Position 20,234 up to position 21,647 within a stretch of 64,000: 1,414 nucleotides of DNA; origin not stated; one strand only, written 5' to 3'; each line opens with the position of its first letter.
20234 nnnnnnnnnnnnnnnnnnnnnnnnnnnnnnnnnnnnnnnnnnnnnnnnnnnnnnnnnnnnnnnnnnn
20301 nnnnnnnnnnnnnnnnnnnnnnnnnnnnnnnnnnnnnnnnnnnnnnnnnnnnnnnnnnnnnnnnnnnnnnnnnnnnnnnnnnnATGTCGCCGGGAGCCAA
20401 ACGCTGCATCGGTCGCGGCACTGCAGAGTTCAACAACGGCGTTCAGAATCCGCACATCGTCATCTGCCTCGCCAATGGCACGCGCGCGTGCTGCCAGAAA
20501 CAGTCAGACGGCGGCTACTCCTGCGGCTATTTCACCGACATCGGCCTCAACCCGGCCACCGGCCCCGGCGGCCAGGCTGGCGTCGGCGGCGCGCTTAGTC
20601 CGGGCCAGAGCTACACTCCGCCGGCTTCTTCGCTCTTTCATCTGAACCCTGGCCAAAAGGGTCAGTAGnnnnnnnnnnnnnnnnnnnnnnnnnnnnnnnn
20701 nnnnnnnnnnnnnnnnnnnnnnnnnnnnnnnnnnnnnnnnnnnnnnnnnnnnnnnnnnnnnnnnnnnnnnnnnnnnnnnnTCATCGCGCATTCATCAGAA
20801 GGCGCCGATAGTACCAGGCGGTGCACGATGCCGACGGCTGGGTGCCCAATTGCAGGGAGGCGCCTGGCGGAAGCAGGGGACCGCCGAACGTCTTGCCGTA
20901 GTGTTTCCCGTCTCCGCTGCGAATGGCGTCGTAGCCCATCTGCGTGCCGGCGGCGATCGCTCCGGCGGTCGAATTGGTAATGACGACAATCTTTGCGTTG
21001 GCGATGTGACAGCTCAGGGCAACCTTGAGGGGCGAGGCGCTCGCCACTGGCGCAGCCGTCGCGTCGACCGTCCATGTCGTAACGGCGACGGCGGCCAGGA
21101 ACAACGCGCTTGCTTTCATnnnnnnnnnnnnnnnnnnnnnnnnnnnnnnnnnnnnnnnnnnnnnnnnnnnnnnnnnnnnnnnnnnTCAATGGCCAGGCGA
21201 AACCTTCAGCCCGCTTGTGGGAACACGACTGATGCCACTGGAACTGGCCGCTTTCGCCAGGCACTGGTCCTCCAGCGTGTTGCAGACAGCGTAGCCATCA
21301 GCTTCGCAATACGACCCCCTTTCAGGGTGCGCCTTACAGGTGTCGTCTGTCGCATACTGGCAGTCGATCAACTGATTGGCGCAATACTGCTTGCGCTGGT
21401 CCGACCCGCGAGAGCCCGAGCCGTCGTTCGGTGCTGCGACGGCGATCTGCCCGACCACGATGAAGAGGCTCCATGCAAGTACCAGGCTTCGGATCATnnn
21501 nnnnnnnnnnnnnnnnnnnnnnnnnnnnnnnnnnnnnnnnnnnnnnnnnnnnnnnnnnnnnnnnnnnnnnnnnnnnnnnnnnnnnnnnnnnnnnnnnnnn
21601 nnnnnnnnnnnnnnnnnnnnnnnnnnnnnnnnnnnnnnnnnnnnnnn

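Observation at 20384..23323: A cluster of small cysteine-containing proteins, mostly secreted, with no recognisable family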

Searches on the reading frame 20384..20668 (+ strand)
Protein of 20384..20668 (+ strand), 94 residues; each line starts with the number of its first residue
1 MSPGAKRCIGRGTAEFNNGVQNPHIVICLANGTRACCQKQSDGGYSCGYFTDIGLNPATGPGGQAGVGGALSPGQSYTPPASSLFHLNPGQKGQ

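Call 5: search_protein_families(library=pfam, max_evalue=1, proteins=[window:20384-20668:+])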
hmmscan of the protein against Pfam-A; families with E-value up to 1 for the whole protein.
window:20384-20668:+ (94 aa): 0 families

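Call 6: search_protein_families(library=ncbifam, max_evalue=1, proteins=[window:20384-20668:+])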
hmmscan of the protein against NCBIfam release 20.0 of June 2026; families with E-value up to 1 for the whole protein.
window:20384-20668:+ (94 aa): 0 families

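Call 7: list_cluster_members(proteins=[window:20384-20668:+, window:20781-21119:-, window:21186-21497:-, window:21186-21533:-, window:21989-22351:+, window:21929-22351:+, window:22358-22627:+, window:22784-23323:+, window:19064-20197:+, window:26196-26507:+])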
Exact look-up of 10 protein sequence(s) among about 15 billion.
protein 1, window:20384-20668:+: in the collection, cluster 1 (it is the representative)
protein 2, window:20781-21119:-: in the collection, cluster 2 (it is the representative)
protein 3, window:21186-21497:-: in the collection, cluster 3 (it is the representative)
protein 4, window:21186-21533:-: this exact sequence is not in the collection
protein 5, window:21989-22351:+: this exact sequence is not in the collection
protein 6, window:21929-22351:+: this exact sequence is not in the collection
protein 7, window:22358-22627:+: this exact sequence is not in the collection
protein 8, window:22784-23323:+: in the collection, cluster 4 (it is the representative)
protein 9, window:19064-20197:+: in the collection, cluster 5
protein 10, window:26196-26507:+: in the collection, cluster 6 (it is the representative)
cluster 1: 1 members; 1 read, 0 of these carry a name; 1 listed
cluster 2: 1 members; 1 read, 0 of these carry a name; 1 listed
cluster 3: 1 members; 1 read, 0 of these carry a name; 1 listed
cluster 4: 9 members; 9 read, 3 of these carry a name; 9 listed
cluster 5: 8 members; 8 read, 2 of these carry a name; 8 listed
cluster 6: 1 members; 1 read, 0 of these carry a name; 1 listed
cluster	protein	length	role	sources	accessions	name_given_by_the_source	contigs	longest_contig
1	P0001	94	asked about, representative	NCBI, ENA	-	-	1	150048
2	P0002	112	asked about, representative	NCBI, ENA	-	-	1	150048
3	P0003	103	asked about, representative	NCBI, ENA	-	-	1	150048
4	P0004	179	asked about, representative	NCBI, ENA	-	-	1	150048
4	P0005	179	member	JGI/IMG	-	hypothetical protein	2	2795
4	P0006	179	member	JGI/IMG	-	hypothetical protein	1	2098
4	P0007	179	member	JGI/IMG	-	hypothetical protein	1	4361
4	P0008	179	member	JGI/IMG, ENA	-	-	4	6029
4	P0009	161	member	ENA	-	-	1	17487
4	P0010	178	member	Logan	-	-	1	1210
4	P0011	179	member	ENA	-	-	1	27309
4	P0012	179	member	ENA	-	-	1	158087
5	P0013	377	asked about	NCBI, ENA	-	-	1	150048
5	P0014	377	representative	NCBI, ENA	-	-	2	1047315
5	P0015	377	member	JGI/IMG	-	DNA-binding CsgD family transcriptional regulator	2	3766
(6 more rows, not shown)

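Call 9: find_encoding_contigs(protein=P0014, flank=10000, max_places=6)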
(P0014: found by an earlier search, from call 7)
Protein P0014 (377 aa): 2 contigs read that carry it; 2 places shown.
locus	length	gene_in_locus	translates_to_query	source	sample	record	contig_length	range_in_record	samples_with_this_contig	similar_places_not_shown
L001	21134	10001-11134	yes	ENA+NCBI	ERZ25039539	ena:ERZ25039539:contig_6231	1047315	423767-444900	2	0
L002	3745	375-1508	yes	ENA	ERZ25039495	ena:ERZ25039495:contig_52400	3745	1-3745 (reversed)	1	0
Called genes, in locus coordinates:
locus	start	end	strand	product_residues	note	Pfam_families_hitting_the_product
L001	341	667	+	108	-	PF01022:HTH_5 (faint), PF12840:HTH_20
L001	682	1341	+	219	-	PF02798:GST_N, PF13417:GST_N_3, PF13409:GST_N_2, PF00043:GST_C, PF14497:GST_C_3 (weak), PF13410:GST_C_2, PF17171:GST_C_6 (weak)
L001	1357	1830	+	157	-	PF10604:Polyketide_cyc2 (weak), PF08327:AHSA1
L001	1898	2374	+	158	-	PF08327:AHSA1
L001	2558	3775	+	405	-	PF00990:GGDEF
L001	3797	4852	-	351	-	PF02775:TPP_enzyme_C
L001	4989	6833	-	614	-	PF01558:POR, PF01855:POR_N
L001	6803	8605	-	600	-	PF00037:Fer4 (faint), PF13237:Fer4_10 (faint), PF14691:Fer4_20, PF00070:Pyr_redox (faint), PF07992:Pyr_redox_2, PF13450:NAD_binding_8 (weak), PF13738:Pyr_redox_3 (faint), PF12838:Fer4_7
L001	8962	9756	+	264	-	PF07542:ATP12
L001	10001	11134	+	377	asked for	PF00196:GerE (weak)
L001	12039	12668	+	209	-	-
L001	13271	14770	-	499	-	PF12895:ANAPC3 (weak), PF13424:TPR_12 (weak), PF13371:TPR_9, PF00515:TPR_1, PF07719:TPR_2 (weak), PF13424:TPR_12, PF13432:TPR_16, PF00210:Ferritin, +10 more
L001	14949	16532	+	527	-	PF01039:Carboxyl_trans, PF03255:ACCA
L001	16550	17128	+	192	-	-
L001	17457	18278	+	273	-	-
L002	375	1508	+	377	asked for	PF00196:GerE (weak)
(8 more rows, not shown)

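Call 15: find_encoding_contigs(protein=P0004, flank=10000, max_places=6)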
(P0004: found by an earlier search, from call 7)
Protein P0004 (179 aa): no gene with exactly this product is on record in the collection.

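Call 24: predict_structure(alignment_id=A1)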
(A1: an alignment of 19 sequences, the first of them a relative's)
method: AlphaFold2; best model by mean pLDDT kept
length: 179 residues; sequences in the alignment: 19
mean_pLDDT: 83.6   pTM: 0.56
mean pLDDT of the five models: 83.6, 83.2, 83.0, 82.4, 81.8
residues with pLDDT >= 90: 108; 70-90: 46; 50-70: 2; < 50: 23
segments of 3 or more residues with pLDDT < 50: 1-23
pLDDT, mean of each block of 10 residues (from residue 1): 35 30 62 92 97 91 91 94 95 87 86 94 96 91 95 94 87 86
secondary structure, 60 per line:
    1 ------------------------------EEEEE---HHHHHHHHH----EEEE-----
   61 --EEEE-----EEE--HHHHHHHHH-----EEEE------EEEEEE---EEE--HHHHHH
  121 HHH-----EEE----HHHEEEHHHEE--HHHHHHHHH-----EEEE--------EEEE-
elements in order: E31-35 H39-47 E52-55 E63-66 E72-74 H77-85 E91-94 E101-106 E110-112 H115-123 E129-131 E139-141 H149-157 E163-166 E175-178

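Call 29: fold_search(model_id=the predicted structure, library=pdb)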
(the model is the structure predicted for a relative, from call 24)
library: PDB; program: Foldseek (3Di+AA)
matches with E <= 10: 27; with E <= 0.001: 0
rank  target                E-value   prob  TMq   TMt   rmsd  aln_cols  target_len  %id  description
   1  8ryg_A                6.7e-01  0.11  0.15  0.13  10.3        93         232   10  VioH in complex with SAH from Cystobacter Violaceus (released 2025-01-01)
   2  3pfg                  2.6e+00  0.03  0.13  0.10  11.2        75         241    9  X-Ray crystal structure the N,N-dimethyltransferase TylM1 from Streptomyces fradiae in complex with SAM and dTDP-phenol (released 2010-12-15)
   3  4oqe_A                3.4e+00  0.03  0.13  0.11  11.8        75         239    9  Crystal structure of the tylM1 N,N-dimethyltransferase in complex with SAH and TDP-Fuc3NMe (released 2014-02-26)
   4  4oqd_C                3.8e+00  0.02  0.12  0.10  11.2        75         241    9  Crystal structure of the tylM1 N,N-dimethyltransferase in complex with SAH and TDP-Qui3NMe2 (released 2014-02-26)
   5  1bdy_A                4.5e+00  0.02  0.10  0.13   8.3        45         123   11  C2 DOMAIN FROM PROTEIN KINASE C DELTA (released 1998-10-14)
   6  6m83                  4.5e+00  0.02  0.13  0.10  11.3        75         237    9  Crystal structure of TylM1 S120A bound to SAH and dTDP-phenol (released 2019-03-13)
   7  9gb2_S                4.8e+00  0.01  0.11  0.09  22.9       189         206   10  Extended phiCD508 baseplate (released 2025-03-26)
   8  7kmx_a                5.1e+00  0.02  0.11  0.12   8.8        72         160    6  The capsid of Myoviridae Phage XM1 (released 2021-11-10)
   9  2rjq_A                5.4e+00  0.07  0.16  0.11   7.7        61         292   15  Crystal structure of ADAMTS5 with inhibitor bound (released 2007-12-11)
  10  4oqd_B                5.8e+00  0.01  0.12  0.10  11.8        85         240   12  Crystal structure of the tylM1 N,N-dimethyltransferase in complex with SAH and TDP-Qui3NMe2 (released 2014-02-26)
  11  6m81_A                6.1e+00  0.02  0.14  0.11  11.5        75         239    9  Crystal structure of TylM1 Y14F bound to SAH and dTDP-phenol (released 2019-03-13)
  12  6m82                  6.5e+00  0.02  0.13  0.10  11.3        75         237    9  Crystal structure of TylM1 Y14paF bound to SAH and dTDP-phenol (released 2019-03-13)
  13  3px2_A                6.9e+00  0.02  0.13  0.11  11.5        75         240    9  Structure of TylM1 from Streptomyces fradiae H123N mutant in complex with SAH and dTDP-Quip3N (released 2010-12-22)
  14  6nao_B                6.9e+00  0.01  0.13  0.07  19.2       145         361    6  Discovery of a high affinity inhibitor of cGAS (released 2018-12-19)
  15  8rye_A                7.3e+00  0.02  0.15  0.12  10.6       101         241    7  AzeJ in complex with MTA and AZE from Pseudomonas aeruginosa (P2(1)2(1)2) (released 2025-01-01)
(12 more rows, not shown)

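Call 37: search_solved_structures(query=A1, max_evalue=10)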
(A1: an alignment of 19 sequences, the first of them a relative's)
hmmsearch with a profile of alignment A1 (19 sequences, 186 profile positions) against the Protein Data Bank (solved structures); distinct sequences matched with E-value up to 10: 0.

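Call 38: search_protein_families(library=pfam, alignment_id=A1, max_evalue=1)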
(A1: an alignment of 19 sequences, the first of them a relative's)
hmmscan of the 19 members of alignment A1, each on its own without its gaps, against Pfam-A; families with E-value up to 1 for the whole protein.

A. member 1, P0004 (179 aa): 0 families

B. families by the number of members that match (of 19 scanned): 20 families
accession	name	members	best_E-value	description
PF03386.19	ENOD93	3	0.019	Early nodulin 93 ENOD93 protein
PF16358.11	RcsF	2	0.0034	RcsF lipoprotein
PF17771.6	ADAMTS_CR_2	2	0.29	ADAMTS cysteine-rich domain 2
PF17409.8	MoaF_C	1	0.01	MoaF C-terminal domain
PF23929.1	DUF7267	1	0.025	Family of unknown function (DUF7267)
PF25285.1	DUF7875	1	0.028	Domain of unknown function (DUF7875)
PF16432.10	DUF5029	1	0.033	Domain of unknown function (DUF5029)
PF08037.16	Attractin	1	0.039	Attractin family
PF21792.3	DAB2_SBM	1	0.042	Disabled homolog 2-like, sulfatide-binding motifs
PF12591.13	DUF3762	1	0.065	Protein of unknown function (DUF3762)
PF18859.6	acVLRF1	1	0.068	Actinobacteria/chloroflexi VLRF1 release factor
PF22338.1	Pyruv_OxRed_insertion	1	0.072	Pyruvate-ferredoxin oxidoreductase, insertion domain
PF05277.18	DUF726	1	0.083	Protein of unknown function (DUF726)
PF13342.12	Toprim_Crpt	1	0.084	C-terminal repeat of topoisomerase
PF11141.13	DUF2914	1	0.087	Protein of unknown function (DUF2914)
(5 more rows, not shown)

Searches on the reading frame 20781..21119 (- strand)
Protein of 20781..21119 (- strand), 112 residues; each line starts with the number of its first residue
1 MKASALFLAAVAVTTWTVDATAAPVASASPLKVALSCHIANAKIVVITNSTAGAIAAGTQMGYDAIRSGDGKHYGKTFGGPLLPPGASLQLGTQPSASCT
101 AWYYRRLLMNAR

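Call 5: search_protein_families(library=pfam, max_evalue=1, proteins=[window:20781-21119:-])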
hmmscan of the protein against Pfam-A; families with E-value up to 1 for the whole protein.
window:20781-21119:- (112 aa): 0 families

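Call 6: search_protein_families(library=ncbifam, max_evalue=1, proteins=[window:20781-21119:-])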
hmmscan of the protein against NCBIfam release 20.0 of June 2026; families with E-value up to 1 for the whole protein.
window:20781-21119:- (112 aa): 1 family
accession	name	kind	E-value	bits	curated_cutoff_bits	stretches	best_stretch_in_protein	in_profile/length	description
NF000427.2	blaCAU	exception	0.031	13.5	500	1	11-66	151-202/262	CAU/MBL1b family subclass B3 metallo-beta-lactamase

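Call 39: find_homologous_proteins(query=window:20781-21119:-, max_evalue=0.1)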
Query window:20781-21119:- (112 aa): 2 proteins with E <= 0.1 among 21 candidates.
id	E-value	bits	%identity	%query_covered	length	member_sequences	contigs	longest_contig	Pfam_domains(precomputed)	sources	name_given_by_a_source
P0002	9.3e-66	237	100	100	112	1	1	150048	-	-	-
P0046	2.7e-31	126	57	99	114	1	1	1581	-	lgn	-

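Call 40: find_encoding_contigs(protein=P0046, flank=5000)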
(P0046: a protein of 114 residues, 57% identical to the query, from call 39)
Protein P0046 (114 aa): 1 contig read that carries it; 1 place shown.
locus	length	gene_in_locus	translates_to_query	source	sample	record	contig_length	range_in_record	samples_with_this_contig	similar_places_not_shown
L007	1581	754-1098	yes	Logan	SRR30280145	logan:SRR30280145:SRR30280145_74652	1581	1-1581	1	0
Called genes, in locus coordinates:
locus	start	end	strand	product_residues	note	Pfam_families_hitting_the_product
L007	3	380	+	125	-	?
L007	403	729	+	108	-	-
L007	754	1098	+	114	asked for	-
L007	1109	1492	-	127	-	PF01638:HxlR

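Call 94: search_protein_families(library=phrogs, proteins=[window:20781-21119:-], max_evalue=0.01)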
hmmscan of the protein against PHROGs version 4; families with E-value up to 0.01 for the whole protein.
window:20781-21119:- (112 aa): 0 families

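Call 95: search_protein_families(library=padloc, proteins=[window:20781-21119:-], max_evalue=0.01)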
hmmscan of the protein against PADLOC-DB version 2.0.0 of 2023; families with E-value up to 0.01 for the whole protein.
window:20781-21119:- (112 aa): 0 families

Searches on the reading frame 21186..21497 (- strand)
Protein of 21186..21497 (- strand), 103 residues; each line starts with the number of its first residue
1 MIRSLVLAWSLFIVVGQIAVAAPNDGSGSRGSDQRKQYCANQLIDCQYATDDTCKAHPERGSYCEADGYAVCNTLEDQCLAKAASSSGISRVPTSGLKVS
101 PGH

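Call 5: search_protein_families(library=pfam, max_evalue=1, proteins=[window:21186-21497:-])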
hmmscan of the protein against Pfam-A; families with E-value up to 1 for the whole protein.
window:21186-21497:- (103 aa): 0 families

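Call 6: search_protein_families(library=ncbifam, max_evalue=1, proteins=[window:21186-21497:-])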
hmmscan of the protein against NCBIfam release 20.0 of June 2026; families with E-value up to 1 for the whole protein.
window:21186-21497:- (103 aa): 1 family
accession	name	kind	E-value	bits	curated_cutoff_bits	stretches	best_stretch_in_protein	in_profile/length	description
NF010607.0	PRK14003.1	subfamily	0.13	11.7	268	1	11-68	28-83/195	K(+)-transporting ATPase subunit C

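Call 35: search_protein_representatives(protein=window:21186-21497:-)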
Query: 103 residues. Proteins with E-value up to 0.001 (for the whole library): 5; up to 1e-10: 2; up to 1e-30: 1. The best 5 are listed.
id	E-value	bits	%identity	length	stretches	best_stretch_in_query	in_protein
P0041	1.9e-31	124.5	69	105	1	11-102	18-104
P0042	1.3e-15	73.7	26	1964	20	23-83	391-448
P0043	1.1e-08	51.5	36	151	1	5-96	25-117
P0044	1.2e-06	44.9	36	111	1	8-102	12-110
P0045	1.3e-05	41.6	38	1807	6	55-86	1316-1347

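Call 83: find_encoding_contigs(protein=P0041, flank=5000, max_places=4)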
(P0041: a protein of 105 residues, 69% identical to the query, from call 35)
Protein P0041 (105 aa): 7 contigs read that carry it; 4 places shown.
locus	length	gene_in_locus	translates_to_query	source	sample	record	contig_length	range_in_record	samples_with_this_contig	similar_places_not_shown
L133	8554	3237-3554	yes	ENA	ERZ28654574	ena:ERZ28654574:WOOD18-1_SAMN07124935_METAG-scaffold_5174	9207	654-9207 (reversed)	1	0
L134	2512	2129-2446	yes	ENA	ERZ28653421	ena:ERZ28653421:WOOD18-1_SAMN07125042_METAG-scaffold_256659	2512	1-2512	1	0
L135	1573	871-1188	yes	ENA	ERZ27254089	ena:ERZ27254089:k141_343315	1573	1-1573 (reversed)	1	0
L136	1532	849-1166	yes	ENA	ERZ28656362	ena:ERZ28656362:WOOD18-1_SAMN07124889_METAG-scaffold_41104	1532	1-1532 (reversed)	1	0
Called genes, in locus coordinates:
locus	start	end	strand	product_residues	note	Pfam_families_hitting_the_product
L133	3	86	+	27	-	?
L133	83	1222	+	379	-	PF00196:GerE (weak)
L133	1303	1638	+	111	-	-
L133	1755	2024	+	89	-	-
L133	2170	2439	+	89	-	-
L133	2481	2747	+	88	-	-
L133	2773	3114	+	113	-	-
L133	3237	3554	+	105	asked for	-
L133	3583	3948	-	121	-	PF01638:HxlR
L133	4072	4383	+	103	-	-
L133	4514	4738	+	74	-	PF09907:HigB_toxin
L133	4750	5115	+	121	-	-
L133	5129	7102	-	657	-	PF02824:TGS, PF07973:tRNA_SAD, PF00587:tRNA-synt_2b, PF03129:HGTP_anticodon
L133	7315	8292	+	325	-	PF02915:Rubrerythrin, PF01988:VIT1 (weak)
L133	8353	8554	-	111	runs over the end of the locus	PF01809:YidD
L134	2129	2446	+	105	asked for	-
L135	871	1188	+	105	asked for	-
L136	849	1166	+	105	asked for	-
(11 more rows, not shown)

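Call 85: find_encoding_contigs(protein=P0043, flank=5000, max_places=3)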
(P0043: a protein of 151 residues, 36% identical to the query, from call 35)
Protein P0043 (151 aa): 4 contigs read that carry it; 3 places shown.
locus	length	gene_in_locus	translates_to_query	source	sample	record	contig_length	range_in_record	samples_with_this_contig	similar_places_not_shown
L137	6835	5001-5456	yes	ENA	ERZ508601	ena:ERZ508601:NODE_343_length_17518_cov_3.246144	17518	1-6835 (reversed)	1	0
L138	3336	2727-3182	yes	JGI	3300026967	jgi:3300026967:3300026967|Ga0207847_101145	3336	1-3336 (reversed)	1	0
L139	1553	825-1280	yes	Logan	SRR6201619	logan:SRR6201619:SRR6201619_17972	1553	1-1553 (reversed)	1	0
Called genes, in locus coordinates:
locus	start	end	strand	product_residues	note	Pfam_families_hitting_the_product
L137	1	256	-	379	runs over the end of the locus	PF10098:DUF2336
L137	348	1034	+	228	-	PF03328:HpcH_HpaI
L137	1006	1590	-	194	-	PF00881:Nitroreductase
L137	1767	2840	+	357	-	-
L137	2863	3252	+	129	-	PF23621:BP74_N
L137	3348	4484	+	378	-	PF00196:GerE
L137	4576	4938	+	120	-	-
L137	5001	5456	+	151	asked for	-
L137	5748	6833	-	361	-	?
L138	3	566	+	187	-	?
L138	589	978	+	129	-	PF23621:BP74_N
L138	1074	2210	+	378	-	PF00196:GerE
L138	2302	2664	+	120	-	-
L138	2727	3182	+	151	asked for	-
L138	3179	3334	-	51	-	?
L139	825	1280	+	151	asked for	-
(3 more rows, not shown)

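Call 86: find_encoding_contigs(protein=P0044, flank=5000, max_places=3)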
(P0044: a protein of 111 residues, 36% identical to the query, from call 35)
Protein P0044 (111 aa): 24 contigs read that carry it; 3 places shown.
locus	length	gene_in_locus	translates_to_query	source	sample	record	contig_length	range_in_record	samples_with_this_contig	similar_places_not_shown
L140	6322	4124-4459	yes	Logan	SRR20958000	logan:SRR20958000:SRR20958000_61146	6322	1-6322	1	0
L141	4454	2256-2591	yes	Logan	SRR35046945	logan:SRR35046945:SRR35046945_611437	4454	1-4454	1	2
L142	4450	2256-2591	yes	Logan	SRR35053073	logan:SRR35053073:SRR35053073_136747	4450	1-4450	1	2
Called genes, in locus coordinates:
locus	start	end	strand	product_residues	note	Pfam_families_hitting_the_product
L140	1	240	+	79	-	?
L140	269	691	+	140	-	PF06170:DUF983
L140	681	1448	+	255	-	PF02104:SURF1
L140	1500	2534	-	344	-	PF00248:Aldo_ket_red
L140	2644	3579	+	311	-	PF00126:HTH_1, PF03466:LysR_substrate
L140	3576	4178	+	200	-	-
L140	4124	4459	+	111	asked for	-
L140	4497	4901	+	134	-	-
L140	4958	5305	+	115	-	-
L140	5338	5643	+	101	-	-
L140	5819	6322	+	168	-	?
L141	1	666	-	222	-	?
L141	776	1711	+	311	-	PF00126:HTH_1, PF03466:LysR_substrate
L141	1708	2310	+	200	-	-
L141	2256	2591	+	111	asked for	-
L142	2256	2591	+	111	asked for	-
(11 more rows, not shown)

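Call 94: search_protein_families(library=phrogs, proteins=[window:21186-21497:-], max_evalue=0.01)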
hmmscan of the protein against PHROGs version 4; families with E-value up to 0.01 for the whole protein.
window:21186-21497:- (103 aa): 0 families

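Call 95: search_protein_families(library=padloc, proteins=[window:21186-21497:-], max_evalue=0.01)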
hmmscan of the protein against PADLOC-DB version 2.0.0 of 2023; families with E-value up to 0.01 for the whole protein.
window:21186-21497:- (103 aa): 0 families
